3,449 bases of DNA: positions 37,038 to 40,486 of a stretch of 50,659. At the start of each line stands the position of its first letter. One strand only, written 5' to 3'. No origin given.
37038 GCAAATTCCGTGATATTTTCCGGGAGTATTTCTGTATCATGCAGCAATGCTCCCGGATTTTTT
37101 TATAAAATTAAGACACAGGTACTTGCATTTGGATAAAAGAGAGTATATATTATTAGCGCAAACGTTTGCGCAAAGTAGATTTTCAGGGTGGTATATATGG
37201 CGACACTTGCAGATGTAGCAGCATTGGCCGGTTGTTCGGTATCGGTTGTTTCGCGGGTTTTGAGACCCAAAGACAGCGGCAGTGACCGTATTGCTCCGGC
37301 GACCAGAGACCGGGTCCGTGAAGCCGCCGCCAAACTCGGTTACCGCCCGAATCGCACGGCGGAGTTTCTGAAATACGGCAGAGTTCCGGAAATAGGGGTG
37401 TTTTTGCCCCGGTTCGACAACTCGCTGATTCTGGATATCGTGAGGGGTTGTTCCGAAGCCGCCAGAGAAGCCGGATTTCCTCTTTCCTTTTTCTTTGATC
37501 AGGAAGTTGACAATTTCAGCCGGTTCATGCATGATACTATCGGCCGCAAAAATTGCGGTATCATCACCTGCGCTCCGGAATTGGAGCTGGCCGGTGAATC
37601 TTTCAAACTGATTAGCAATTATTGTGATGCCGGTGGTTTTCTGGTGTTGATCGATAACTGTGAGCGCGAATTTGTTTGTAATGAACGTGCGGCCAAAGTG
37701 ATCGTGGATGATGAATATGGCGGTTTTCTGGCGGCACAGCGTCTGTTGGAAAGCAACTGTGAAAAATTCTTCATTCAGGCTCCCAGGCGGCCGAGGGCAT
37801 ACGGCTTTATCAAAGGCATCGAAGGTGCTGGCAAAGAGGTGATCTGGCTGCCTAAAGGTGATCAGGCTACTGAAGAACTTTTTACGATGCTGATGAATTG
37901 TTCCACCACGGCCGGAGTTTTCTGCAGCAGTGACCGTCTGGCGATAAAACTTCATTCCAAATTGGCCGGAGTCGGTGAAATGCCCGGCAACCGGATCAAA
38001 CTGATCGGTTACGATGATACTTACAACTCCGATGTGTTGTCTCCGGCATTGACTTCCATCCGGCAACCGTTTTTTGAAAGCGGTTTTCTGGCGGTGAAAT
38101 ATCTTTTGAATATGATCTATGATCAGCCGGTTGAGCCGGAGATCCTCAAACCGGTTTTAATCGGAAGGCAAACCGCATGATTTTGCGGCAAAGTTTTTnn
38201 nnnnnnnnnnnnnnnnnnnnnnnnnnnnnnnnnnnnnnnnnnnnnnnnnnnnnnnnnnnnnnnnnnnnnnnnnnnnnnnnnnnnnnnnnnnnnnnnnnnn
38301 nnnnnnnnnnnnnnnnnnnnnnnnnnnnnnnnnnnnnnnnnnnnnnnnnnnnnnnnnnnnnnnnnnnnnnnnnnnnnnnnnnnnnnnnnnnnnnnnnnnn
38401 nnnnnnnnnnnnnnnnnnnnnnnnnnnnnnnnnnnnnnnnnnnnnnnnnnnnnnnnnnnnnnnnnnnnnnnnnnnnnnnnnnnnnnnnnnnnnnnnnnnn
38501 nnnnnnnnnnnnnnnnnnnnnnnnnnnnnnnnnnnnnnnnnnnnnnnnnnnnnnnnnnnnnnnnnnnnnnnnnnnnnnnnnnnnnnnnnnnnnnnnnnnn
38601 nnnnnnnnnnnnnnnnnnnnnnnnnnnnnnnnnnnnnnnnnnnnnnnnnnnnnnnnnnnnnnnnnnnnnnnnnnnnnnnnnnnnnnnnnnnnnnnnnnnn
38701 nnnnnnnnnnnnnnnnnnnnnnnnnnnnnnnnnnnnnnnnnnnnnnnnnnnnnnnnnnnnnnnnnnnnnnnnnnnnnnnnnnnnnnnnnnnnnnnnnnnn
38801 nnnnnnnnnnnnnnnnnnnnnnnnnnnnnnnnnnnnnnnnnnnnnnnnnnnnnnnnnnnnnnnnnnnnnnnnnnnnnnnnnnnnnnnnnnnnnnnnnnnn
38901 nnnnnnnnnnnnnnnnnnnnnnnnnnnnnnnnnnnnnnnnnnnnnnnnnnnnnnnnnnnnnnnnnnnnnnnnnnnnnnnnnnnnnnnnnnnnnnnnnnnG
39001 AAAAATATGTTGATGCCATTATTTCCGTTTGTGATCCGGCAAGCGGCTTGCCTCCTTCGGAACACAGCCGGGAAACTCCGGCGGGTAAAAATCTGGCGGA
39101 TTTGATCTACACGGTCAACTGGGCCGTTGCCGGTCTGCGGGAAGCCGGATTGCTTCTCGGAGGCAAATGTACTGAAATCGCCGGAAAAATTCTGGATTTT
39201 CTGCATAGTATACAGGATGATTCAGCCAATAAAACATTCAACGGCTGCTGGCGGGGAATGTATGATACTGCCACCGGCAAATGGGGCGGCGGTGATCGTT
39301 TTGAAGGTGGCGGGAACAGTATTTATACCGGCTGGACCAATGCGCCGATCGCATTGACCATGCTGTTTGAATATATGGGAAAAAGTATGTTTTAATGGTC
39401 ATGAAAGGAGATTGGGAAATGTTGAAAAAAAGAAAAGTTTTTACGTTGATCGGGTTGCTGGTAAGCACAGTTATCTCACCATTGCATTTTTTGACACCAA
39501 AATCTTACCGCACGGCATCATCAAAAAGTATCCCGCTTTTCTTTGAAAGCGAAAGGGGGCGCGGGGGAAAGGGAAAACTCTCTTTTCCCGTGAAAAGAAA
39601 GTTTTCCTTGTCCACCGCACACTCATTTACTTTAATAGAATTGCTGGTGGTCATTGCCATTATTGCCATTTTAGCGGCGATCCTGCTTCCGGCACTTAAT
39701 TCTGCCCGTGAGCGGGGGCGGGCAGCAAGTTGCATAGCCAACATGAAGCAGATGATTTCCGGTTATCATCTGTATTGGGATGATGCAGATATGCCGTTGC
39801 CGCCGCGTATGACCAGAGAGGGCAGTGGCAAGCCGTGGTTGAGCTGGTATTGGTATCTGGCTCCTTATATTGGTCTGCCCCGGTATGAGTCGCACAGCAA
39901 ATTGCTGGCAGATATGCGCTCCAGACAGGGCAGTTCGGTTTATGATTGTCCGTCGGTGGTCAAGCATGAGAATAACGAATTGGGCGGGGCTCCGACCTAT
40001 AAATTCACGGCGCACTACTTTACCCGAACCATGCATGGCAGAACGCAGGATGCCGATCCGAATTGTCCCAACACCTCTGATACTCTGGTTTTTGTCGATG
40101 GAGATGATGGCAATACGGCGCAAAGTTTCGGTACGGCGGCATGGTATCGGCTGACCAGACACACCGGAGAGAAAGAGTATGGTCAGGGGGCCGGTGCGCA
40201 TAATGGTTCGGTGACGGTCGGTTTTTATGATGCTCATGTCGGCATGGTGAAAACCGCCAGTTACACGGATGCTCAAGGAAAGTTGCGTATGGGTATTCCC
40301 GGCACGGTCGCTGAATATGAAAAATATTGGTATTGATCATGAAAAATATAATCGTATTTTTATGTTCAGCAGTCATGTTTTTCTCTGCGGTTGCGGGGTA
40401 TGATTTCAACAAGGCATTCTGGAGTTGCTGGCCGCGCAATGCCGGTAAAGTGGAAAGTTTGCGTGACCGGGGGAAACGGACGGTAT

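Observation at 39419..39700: Prepilin-like gene with two in-frame leader modules separated by a 186-nt hairpin-bearing insert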

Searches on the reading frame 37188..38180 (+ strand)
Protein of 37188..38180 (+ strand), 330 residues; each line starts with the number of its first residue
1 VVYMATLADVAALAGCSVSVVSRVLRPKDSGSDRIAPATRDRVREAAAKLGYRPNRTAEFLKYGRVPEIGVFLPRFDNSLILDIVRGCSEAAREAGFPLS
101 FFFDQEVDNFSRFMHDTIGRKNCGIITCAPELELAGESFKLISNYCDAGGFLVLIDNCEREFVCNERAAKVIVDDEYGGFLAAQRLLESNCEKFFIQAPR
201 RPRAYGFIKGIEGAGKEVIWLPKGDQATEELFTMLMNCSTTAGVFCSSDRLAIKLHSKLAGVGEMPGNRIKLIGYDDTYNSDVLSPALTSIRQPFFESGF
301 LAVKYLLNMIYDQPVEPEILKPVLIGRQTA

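Call 29: search_protein_families(library=pfam, proteins=[window:37188-38180:+], max_evalue=0.01)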
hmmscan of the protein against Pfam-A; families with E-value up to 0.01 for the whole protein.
window:37188-38180:+ (330 aa): 2 families
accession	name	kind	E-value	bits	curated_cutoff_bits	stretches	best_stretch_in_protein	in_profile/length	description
PF00356.27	LacI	-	6e-13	48.8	27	1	6-55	1-46/46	Bacterial regulatory proteins, lacI family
PF13377.12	Peripla_BP_3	-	4.4e-11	43.6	26.5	1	202-329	28-166/167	Periplasmic binding protein-like domain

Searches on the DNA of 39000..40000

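Call 7: search_rna_families(source=window, start=39000, end=40000, threshold=evalue, max_evalue=1)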
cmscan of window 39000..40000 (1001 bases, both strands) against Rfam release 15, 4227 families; matches with E-value up to 1: 3.
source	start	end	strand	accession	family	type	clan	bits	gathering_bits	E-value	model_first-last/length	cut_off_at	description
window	39534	39615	+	RF01724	SAM-Chlorobi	Cis-reg;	-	20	35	0.4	1-87/87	no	SAM-Chlorobi RNA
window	39536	39644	+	RF04164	MIR1507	Gene; miRNA;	-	18.5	73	0.38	1-107/107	no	MIR1507 microRNA precursor family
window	39467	39608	+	RF04180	BTnc231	Gene; sRNA;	-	17.1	80.4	0.96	1-154/154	no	Bacteroides sRNA BTnc231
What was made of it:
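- On Known structured RNA families (Rfam 15): Only chance-level hits with E of at least 0.38 fall in 39000-40000 (call 7).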

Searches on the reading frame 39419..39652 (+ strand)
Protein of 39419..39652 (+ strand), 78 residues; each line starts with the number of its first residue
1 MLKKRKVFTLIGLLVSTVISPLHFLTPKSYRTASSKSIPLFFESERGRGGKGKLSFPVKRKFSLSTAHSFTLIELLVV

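Call 8: find_homologous_proteins(query=window:39419-39652:+, max_evalue=0.01)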
Query seq(78 aa) (78 aa): 26 proteins with E <= 0.01 among 28 candidates.
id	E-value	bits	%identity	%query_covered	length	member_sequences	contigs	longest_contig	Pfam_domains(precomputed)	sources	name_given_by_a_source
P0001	9.7e-34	132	92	91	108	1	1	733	PF07963.18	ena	-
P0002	5.7e-31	123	98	53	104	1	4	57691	-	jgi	-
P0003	8.9e-22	94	74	94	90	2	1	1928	PF07963.18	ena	-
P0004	2.9e-18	83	69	96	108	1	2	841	PF07963.18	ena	-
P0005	1.5e-15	74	65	96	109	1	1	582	PF07963.18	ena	-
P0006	5.3e-14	70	83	59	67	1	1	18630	-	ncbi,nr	ncbi:MAG: hypothetical protein J6S43_02655, partial [Lentisphaeria bacterium]|nr:hypothetical protei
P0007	1.1e-13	69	88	55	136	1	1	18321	-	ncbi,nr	ncbi:MAG: hypothetical protein IKC94_02115, partial [Lentisphaeria bacterium]|nr:hypothetical protei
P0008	2.2e-13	68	64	94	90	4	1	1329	PF07963.18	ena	-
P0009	1.2e-12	65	56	91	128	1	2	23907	PF07963.18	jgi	-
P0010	4.6e-12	63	63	67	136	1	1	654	-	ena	-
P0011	2.2e-11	61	57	99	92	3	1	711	PF07963.18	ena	-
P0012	4.8e-11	60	59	96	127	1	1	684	-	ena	-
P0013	1.1e-10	59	84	55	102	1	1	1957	-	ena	-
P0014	1.5e-8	52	57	91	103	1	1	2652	PF07963.18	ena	-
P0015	1.7e-8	52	74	58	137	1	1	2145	-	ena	-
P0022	7.9e-8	50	58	73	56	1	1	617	-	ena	-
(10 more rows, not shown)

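Call 11: find_encoding_contigs(protein=P0002, flank=10000, max_places=4)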
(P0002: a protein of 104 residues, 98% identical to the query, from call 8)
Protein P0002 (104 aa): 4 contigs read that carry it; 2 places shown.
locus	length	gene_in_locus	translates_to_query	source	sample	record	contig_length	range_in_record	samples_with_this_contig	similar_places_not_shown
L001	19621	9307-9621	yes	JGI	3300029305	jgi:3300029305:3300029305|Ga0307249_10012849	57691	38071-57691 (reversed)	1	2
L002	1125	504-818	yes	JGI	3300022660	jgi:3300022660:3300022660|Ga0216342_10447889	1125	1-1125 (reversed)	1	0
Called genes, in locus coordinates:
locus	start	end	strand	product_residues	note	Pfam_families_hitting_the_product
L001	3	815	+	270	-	?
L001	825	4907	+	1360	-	PF13385:Laminin_G_3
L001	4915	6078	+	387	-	-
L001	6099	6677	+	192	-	-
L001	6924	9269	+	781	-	PF15892:BNR_4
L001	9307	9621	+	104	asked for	-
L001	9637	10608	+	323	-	PF00389:2-Hacid_dh (weak), PF02826:2-Hacid_dh_C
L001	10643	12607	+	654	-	-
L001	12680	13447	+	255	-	PF00106:adh_short, PF01370:Epimerase (faint), PF08659:KR, PF13561:adh_short_C2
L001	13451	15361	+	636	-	PF00890:FAD_binding_2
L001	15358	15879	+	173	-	PF12844:HTH_19 (weak), PF01381:HTH_3, PF13443:HTH_26, PF13560:HTH_31 (weak), PF14525:AraC_binding_2 (weak), PF07883:Cupin_2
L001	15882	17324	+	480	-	PF00724:Oxidored_FMN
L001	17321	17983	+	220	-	PF01081:Aldolase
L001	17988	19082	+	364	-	PF00294:PfkB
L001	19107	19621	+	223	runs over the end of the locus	PF06283:ThuA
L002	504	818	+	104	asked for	-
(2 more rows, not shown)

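Call 12: find_encoding_contigs(protein=P0009, flank=10000, max_places=3)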
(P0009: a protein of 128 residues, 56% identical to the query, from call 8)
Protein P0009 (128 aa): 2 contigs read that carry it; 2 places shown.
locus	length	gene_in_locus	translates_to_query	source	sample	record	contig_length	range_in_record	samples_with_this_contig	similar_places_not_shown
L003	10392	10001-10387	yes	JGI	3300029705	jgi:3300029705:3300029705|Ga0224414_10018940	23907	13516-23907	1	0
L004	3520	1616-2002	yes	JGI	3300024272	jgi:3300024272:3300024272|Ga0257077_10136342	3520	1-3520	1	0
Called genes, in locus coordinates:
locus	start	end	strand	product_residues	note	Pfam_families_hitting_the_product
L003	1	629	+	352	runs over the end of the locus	PF00392:GntR (weak), PF00532:Peripla_BP_1, PF13407:Peripla_BP_4 (weak), PF13377:Peripla_BP_3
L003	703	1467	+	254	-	PF07596:SBP_bac_10 (weak)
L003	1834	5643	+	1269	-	PF13385:Laminin_G_3, PF19543:GH123_N (weak)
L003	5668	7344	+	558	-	PF13320:GH123_cat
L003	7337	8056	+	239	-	PF00515:TPR_1 (faint), PF13176:TPR_7 (faint), PF13181:TPR_8 (faint), PF13374:TPR_10 (faint), PF13424:TPR_12 (weak)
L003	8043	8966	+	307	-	PF13228:DUF4037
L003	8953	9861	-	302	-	PF02311:AraC_binding, PF07883:Cupin_2 (weak), PF00165:HTH_AraC (weak), PF12833:HTH_18, PF00165:HTH_AraC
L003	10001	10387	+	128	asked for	PF07963:N_methyl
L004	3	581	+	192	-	?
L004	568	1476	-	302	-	PF02311:AraC_binding, PF07883:Cupin_2 (weak), PF00165:HTH_AraC (weak), PF12833:HTH_18, PF00165:HTH_AraC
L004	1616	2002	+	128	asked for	PF07963:N_methyl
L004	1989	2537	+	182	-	-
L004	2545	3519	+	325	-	?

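Call 35: find_encoding_contigs(protein=P0022, flank=2000, max_places=3)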
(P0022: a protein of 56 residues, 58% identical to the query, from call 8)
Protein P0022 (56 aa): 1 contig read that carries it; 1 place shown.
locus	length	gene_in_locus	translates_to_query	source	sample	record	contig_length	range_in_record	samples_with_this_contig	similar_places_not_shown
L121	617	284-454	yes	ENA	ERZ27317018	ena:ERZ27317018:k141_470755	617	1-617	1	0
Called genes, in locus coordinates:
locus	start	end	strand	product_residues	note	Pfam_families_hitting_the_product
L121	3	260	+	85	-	?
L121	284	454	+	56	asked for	-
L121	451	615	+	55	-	?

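Call 47: search_protein_representatives(protein=window:39440-39649:+)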
Query: 70 residues. Proteins with E-value up to 0.001 (for the whole library): 107; up to 1e-10: 32; up to 1e-30: 3. The best 107 are listed.
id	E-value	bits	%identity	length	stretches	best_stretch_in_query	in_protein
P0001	4.6e-33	127.7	96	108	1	1-70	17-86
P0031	4.4e-32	124.6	96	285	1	1-70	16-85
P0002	1.0e-31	123.5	74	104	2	30-70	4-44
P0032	6.6e-24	98.9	83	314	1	1-70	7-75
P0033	5.4e-23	96.0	80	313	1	1-70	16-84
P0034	1.2e-22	94.9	78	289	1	1-70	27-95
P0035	1.0e-21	92.0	78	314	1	1-70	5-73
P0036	4.8e-21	89.9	77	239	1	1-70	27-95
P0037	2.3e-16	75.1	78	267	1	20-70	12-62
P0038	9.5e-15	70.1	65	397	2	27-70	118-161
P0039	3.8e-14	68.2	88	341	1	28-70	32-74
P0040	5.7e-14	67.6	59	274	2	1-53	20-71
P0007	5.9e-14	67.6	86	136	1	28-69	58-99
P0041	4.6e-13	64.7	74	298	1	1-70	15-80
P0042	5.1e-13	64.6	55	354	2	1-53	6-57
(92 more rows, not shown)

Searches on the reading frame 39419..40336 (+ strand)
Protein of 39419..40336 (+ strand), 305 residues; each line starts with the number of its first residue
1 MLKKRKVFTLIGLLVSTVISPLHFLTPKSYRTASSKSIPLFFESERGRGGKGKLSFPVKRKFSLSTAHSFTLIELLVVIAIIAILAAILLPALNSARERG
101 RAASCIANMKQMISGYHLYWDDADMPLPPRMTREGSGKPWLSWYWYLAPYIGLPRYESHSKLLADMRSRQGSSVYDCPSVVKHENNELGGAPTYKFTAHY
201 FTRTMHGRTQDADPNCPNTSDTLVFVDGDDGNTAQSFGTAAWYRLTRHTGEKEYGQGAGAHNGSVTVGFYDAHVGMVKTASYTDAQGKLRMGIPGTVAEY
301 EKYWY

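Call 28: search_protein_families(library=ncbifam, proteins=[window:39419-40336:+], max_evalue=0.01)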
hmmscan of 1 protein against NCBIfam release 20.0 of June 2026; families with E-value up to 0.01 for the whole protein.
window:39419-40336:+ (305 aa): 10 families
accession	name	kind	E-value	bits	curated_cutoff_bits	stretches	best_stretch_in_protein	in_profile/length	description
NF007862.0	PRK10574.1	equivalog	1.6e-07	31.6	138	1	67-116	4-49/145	prepilin peptidase-dependent pilin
NF040999.1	pilin_ComGC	equivalog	1.6e-07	31.4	75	1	68-118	2-52/84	competence type IV pilus major pilin ComGC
TIGR01710.1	typeII_sec_gspG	equivalog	4.3e-07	30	88.85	1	69-119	2-52/134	type II secretion system major pseudopilin GspG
NF041775.1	typeIV_PilA_Myxo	equivalog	1.6e-06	28.3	400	1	68-116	11-59/214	type IV pilin protein PilA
TIGR01708.2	typeII_sec_gspH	equivalog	4.2e-05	23.6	80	1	70-104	4-38/169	type II secretion system minor pseudopilin GspH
TIGR02532.1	IV_pilin_GFxxxE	domain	0.00014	21.6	16.3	1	70-90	4-24/24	prepilin-type N-terminal cleavage/methylation domain-containing protein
NF041013.1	T4P_ComGE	equivalog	0.00016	21.7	49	1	70-99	6-35/83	competence type IV pilus minor pilin ComGE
TIGR02596.1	TIGR02596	subfamily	0.00033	20.8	70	1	70-96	1-27/196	Verru_Chthon cassette protein D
NF040982.1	ComGD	equivalog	0.0012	19.3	70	0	69-99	3-33/139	competence type IV pilus minor pilin ComGD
NF007800.0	PRK10506.1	equivalog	0.0029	17.4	158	1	64-110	5-51/163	prepilin peptidase-dependent protein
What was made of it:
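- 39419..40336 (+): Full ORF (305 aa) of the pilin-like DUF1559 protein, including the long N-terminal extension. Call 28: TIGR02532 21.6 against 16.3.
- On DUF1559 / H-X9-DG pilin-associated domain: No H-X9-DG NCBIfam model appeared among the hits at E up to 0.01 (call 28).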

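Call 29: search_protein_families(library=pfam, proteins=[window:39419-40336:+], max_evalue=0.01)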
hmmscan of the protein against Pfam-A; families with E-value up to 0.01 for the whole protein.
window:39419-40336:+ (305 aa): 2 families
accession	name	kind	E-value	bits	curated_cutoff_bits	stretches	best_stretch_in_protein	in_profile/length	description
PF07963.17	N_methyl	-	9.4e-08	31.8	21.2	1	68-90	5-27/27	Prokaryotic N-terminal methylation motif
PF07596.16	SBP_bac_10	-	1.7e-06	28.7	23.3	1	95-181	2-102/268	Protein of unknown function (DUF1559)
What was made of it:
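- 39419..40336 (+): Call 29: PF07963 31.8 bits against a cut-off of 21.2; PF07596 28.7 against 23.3.
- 39626..39700 (+): Second, canonical module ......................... (hydrophobic helix with Glu5). Calls 28 and 29 (the HMM hits map here).
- On Class III signal peptide / type IV pilin-like N-terminus (PF07963, TIGR02532): Both map to residues 68-90, the second module only (calls 28, 29).
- Checked: The first module, with Gly at +5, is not recognised (calls 28, 29).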

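Call 30: find_encoding_contigs(protein=window:39419-40336:+, flank=3000, max_places=10)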
Protein window:39419-40336:+ (305 aa): no gene with exactly this product is on record in the collection.

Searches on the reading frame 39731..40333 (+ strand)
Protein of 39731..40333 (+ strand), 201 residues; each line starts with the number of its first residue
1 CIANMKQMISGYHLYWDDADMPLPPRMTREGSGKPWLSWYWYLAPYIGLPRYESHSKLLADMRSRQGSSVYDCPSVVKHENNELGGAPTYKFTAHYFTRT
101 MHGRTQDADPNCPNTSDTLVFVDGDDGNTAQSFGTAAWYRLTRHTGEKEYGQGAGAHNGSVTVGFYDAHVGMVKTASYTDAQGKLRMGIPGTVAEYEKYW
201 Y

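Call 32: find_homologous_proteins(query=window:39731-40333:+, max_evalue=1e-20)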
Query seq(201 aa) (201 aa): 4 proteins with E <= 1e-20 among 32 candidates.
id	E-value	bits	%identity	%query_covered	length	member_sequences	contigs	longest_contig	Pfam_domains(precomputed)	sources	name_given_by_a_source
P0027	4.8e-118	411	84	100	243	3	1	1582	PF07596.17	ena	-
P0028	2.9e-101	356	72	100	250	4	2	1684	PF07596.17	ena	-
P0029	2.8e-94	333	71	100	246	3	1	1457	PF07963.18,PF07596.17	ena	-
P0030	5.3e-93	329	68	100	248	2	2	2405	-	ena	-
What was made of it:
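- The empty-site genes are the more distant ones, so an empty site is the simpler ancestral state (call 32).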

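Call 34: find_encoding_contigs(protein=P0027, flank=2000, max_places=3)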
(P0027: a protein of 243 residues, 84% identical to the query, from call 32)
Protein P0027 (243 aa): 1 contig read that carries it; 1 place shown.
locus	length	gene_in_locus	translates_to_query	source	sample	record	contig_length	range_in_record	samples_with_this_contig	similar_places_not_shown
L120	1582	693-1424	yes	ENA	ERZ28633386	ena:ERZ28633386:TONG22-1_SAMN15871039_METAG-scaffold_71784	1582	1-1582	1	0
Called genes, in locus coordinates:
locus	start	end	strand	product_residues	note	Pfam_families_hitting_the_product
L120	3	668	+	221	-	?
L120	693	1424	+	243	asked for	PF07596:SBP_bac_10 (weak)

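Call 58: find_encoding_contigs(protein=P0029, flank=1000, max_places=2)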
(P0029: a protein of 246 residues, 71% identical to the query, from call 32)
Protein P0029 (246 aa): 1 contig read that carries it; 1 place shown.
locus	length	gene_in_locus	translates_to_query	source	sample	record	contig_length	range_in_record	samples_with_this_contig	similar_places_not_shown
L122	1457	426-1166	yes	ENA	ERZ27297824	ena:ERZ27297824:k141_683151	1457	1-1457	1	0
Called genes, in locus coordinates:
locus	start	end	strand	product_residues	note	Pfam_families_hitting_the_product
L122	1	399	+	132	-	?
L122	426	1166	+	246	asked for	PF07963:N_methyl, PF07596:SBP_bac_10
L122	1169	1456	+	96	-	?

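Call 59: find_encoding_contigs(protein=P0028, flank=1000, max_places=2)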
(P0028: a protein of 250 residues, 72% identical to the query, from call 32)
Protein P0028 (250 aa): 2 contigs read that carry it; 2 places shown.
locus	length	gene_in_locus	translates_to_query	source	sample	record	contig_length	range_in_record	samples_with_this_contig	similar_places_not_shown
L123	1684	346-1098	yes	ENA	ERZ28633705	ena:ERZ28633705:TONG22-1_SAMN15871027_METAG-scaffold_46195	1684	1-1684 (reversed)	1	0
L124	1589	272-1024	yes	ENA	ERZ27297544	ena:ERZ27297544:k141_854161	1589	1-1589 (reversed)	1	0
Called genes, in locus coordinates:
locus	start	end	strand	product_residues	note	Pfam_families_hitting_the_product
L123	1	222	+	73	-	?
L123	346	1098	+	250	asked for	PF07596:SBP_bac_10 (weak)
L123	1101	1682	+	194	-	?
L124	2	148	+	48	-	?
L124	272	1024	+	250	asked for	PF07596:SBP_bac_10 (weak)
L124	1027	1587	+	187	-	?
